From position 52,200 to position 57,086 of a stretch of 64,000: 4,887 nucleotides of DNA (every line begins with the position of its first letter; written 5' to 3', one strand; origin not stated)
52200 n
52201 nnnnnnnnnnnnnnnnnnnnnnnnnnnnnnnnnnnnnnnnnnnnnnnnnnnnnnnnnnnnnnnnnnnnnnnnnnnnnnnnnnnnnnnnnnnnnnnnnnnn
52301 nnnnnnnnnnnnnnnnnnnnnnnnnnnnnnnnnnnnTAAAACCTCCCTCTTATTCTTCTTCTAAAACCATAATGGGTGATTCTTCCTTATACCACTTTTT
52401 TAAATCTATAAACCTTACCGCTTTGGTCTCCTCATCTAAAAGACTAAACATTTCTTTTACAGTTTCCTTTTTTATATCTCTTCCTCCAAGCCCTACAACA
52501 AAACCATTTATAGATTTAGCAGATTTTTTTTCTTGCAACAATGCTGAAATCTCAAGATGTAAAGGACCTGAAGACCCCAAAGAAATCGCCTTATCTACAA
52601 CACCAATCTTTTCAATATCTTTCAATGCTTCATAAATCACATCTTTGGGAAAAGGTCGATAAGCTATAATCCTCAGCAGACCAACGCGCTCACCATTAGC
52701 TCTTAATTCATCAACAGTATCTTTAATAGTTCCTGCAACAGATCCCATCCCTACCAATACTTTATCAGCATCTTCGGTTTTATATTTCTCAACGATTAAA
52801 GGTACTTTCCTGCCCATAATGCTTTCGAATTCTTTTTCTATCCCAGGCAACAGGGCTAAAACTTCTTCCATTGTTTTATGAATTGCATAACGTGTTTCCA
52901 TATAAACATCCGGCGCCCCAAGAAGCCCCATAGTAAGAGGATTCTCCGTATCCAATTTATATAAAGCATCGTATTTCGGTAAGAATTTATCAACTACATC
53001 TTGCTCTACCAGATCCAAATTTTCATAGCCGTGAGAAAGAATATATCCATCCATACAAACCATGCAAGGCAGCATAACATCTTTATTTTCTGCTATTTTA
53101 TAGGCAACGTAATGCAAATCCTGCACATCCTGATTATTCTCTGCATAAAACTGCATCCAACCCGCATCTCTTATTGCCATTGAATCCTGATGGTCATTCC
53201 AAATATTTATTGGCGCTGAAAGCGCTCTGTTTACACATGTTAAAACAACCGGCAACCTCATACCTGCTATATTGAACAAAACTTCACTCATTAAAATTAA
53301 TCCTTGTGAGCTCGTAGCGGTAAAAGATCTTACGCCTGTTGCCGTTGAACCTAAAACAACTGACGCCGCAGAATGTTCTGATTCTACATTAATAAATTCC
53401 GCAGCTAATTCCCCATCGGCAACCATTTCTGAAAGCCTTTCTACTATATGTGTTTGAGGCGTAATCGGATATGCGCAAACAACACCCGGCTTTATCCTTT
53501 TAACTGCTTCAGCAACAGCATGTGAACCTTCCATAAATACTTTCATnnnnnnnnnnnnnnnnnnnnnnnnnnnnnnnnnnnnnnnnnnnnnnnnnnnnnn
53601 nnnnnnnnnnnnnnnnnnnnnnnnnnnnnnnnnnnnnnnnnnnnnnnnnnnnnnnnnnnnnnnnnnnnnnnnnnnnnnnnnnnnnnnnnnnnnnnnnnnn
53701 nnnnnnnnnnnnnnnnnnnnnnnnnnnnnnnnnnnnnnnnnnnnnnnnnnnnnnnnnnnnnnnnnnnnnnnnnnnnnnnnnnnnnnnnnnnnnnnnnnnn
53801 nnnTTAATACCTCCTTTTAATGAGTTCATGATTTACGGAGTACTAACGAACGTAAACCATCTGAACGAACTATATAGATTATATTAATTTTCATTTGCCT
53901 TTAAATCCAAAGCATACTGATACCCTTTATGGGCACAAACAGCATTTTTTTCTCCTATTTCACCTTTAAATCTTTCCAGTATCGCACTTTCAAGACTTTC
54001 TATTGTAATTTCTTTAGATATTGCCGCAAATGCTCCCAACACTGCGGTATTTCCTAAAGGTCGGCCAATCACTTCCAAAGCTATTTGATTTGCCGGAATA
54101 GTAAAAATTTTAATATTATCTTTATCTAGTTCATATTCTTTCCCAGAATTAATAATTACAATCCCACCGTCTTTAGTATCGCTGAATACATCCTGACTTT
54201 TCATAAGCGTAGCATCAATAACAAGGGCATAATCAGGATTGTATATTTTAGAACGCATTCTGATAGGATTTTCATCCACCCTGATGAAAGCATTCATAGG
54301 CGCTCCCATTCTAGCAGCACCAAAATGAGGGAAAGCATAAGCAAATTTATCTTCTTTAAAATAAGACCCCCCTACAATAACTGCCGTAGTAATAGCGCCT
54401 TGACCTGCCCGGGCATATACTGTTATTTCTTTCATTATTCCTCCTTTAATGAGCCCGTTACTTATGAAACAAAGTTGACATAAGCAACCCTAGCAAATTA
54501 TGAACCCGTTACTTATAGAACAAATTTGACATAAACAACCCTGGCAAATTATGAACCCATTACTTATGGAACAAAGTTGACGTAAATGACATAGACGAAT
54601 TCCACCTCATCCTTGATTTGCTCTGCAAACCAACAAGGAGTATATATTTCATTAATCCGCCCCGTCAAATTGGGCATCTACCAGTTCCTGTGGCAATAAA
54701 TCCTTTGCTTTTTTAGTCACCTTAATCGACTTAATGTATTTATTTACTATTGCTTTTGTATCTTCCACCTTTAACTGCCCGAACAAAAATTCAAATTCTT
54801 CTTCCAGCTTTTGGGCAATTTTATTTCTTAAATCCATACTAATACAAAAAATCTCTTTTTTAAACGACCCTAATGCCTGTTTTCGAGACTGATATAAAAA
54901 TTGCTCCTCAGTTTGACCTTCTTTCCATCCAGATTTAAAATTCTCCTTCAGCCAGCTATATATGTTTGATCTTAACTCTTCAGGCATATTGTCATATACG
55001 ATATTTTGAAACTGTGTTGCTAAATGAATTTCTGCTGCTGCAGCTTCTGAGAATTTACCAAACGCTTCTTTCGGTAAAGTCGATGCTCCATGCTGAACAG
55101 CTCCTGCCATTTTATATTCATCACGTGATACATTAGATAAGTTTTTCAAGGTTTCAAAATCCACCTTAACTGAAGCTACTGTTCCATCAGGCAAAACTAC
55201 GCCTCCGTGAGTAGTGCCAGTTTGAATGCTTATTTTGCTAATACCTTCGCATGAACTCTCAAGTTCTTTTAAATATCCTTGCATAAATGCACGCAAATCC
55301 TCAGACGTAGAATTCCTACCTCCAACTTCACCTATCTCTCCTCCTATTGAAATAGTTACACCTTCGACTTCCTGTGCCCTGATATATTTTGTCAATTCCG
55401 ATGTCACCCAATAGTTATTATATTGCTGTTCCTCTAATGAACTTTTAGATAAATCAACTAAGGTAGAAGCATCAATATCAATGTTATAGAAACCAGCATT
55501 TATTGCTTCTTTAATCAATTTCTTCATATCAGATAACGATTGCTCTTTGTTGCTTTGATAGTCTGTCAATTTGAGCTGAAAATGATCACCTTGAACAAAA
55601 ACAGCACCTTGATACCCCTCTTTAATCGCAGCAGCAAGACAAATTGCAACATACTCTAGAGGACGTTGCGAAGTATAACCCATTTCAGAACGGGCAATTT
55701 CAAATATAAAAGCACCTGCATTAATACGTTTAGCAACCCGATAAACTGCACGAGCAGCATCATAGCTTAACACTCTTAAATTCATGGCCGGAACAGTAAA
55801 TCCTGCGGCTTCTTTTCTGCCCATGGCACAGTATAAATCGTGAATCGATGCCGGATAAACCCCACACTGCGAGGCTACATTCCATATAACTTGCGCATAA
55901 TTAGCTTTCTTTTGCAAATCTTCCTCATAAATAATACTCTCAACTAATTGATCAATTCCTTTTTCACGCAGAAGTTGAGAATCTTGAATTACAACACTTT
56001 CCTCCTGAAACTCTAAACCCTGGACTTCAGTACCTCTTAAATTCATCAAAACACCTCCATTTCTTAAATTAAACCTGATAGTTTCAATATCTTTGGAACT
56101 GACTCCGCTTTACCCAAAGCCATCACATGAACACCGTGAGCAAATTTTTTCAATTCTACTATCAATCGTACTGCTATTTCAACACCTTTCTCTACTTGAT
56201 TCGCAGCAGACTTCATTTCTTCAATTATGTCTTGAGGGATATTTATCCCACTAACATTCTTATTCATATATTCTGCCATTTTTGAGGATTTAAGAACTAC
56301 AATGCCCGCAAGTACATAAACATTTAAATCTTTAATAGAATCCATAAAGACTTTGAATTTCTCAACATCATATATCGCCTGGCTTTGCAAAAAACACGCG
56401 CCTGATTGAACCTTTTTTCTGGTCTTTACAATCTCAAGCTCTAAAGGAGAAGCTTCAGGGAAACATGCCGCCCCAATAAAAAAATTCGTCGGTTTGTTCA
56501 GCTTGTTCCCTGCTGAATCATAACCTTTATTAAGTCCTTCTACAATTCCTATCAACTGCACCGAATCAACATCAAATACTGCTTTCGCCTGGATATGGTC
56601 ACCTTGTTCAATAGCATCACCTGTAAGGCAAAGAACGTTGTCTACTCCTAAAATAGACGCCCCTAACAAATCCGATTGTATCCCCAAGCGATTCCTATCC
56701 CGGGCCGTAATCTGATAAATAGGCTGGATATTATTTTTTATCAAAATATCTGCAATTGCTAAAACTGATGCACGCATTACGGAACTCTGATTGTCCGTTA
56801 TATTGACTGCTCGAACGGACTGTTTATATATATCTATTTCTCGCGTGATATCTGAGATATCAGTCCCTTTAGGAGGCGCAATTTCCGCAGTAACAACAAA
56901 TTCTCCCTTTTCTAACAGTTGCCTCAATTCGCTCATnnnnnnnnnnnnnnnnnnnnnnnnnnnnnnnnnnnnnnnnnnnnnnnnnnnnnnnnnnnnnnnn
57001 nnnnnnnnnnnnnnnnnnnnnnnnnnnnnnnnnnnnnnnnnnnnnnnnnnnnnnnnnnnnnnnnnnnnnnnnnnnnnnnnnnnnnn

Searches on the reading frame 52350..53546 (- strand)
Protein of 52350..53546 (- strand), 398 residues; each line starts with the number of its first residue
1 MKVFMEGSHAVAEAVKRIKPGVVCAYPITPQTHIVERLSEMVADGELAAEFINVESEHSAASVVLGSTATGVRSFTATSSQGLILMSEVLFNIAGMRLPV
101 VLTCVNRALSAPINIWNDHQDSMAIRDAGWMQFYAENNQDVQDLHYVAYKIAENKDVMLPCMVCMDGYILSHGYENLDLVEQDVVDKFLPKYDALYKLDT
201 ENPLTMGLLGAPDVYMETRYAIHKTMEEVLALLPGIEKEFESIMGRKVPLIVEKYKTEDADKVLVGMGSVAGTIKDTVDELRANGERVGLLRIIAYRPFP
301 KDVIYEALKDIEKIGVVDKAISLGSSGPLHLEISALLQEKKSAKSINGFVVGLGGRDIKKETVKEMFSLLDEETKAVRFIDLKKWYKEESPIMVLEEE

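Call 8: search_protein_families(library=pfam, proteins=[window:52350-53546:-])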
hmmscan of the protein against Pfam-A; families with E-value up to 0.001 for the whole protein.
window:52350-53546:- (398 aa): 3 families
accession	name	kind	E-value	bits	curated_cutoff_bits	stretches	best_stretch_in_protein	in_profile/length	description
PF01855.24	POR_N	-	4.8e-74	249.4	27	1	13-229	1-222/231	Pyruvate flavodoxin/ferredoxin oxidoreductase, thiamine diP-bdg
PF17147.9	PFOR_II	-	9e-29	100.3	27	1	260-362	1-101/102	Pyruvate:ferredoxin oxidoreductase core domain II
PF02780.25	Transketolase_C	-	6.8e-05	23.2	25.9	1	256-358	6-104/124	Transketolase, C-terminal domain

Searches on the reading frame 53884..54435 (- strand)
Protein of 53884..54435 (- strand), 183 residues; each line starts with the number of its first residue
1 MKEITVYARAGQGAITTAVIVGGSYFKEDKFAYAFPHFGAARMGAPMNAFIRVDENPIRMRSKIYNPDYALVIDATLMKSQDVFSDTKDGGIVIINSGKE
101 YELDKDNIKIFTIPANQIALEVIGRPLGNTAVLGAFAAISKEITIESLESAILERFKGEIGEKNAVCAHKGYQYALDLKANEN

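Call 8: search_protein_families(library=pfam, proteins=[window:53884-54435:-])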
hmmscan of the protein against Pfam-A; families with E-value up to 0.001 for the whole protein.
window:53884-54435:- (183 aa): 1 family
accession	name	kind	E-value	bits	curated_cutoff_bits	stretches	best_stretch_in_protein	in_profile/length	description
PF01558.24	POR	-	7.5e-36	124.3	27.4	1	10-173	1-173/173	Pyruvate ferredoxin/flavodoxin oxidoreductase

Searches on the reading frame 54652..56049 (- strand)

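Call 37: search_protein_families(library=ncbifam, proteins=[window:54652-56049:-], max_evalue=1e-20)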
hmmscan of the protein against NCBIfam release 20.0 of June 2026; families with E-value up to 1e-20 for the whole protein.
window:54652-56049:- (465 aa): 0 families

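Call 59: search_protein_families(library=pfam, proteins=[window:54652-56049:-], max_evalue=0.00001)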
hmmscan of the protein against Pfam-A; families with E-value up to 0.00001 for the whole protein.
window:54652-56049:- (465 aa): 2 families
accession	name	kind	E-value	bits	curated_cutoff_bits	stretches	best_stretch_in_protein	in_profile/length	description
PF01116.26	F_bP_aldolase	-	4.9e-15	56.2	25.5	1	80-369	11-256/277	Fructose-bisphosphate aldolase class-II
PF08013.17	GatZ_KbaZ-like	-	2.8e-06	26.7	26.7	1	124-253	55-186/420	D-tagatose-1,6-bisphosphate aldolase subunit GatZ/KbaZ-like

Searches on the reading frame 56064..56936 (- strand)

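Call 37: search_protein_families(library=ncbifam, proteins=[window:56064-56936:-], max_evalue=1e-20)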
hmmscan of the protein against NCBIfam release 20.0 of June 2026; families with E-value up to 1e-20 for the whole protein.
window:56064-56936:- (290 aa): 2 families
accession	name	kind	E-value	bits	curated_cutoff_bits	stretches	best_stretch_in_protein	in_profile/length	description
NF006396.0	PRK08645.1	equivalog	7.1e-75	252.3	453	1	3-274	313-589/611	bifunctional homocysteine S-methyltransferase/methylenetetrahydrofolate reductase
TIGR00676.1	fadh2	equivalog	1.3e-26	93.6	293.7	1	18-285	4-272/275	methylenetetrahydrofolate reductase [NAD(P)H]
